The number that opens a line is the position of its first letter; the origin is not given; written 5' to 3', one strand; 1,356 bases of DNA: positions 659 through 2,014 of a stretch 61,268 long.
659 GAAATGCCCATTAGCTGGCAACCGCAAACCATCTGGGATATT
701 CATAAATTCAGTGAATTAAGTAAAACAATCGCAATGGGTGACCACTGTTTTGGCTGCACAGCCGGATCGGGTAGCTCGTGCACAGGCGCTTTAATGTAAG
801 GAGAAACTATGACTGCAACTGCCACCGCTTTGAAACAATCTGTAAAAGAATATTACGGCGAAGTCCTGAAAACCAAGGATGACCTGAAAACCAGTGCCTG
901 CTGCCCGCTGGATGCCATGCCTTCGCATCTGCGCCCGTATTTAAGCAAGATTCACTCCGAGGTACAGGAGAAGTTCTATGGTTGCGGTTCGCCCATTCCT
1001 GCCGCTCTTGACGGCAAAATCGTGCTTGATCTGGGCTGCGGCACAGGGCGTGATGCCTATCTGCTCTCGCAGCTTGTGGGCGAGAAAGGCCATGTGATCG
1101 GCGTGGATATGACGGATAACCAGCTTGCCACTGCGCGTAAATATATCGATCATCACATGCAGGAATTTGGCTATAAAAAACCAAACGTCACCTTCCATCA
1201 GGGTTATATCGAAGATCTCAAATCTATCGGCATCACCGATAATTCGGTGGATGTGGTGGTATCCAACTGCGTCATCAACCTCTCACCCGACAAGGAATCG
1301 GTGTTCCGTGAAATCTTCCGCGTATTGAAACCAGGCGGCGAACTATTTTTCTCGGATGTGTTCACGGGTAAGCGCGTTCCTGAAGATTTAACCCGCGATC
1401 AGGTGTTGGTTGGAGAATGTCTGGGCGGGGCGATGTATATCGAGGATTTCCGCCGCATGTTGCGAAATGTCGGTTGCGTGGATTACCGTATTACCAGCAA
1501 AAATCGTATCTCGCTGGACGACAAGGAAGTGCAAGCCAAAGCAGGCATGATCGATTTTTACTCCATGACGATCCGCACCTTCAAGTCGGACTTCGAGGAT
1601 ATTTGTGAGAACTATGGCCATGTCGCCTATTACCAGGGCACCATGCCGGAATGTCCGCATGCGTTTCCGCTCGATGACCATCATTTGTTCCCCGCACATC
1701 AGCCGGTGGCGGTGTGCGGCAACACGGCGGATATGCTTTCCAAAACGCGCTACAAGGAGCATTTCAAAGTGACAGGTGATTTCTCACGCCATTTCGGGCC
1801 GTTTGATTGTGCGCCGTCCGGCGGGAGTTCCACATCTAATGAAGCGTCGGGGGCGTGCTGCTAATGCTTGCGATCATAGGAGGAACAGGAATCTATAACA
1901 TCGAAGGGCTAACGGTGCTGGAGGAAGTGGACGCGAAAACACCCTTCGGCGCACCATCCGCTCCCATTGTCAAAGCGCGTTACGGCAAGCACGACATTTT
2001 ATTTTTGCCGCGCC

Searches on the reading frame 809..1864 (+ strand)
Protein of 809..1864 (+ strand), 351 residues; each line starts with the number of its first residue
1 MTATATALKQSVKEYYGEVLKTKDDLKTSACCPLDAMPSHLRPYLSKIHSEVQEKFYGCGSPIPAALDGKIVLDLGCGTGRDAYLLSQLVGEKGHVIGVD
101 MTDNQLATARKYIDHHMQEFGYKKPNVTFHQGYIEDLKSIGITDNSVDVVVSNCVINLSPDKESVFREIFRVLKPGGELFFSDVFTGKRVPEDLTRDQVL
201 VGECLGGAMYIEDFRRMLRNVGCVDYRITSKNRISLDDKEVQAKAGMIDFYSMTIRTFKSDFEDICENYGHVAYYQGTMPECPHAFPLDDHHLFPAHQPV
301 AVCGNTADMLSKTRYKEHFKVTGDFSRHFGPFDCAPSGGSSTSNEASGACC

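Call 75: search_protein_families(library=phrogs, proteins=[window:809-1864:+], max_evalue=0.00001)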
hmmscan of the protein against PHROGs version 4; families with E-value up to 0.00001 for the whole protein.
window:809-1864:+ (351 aa): 2 families
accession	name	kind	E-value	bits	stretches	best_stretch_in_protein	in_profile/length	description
phrog_4752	-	other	4.6e-18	66.4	1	68-188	51-165/241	tRNA methyltransferase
phrog_22502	-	other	5.6e-12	47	1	67-179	70-171/276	methyltransferase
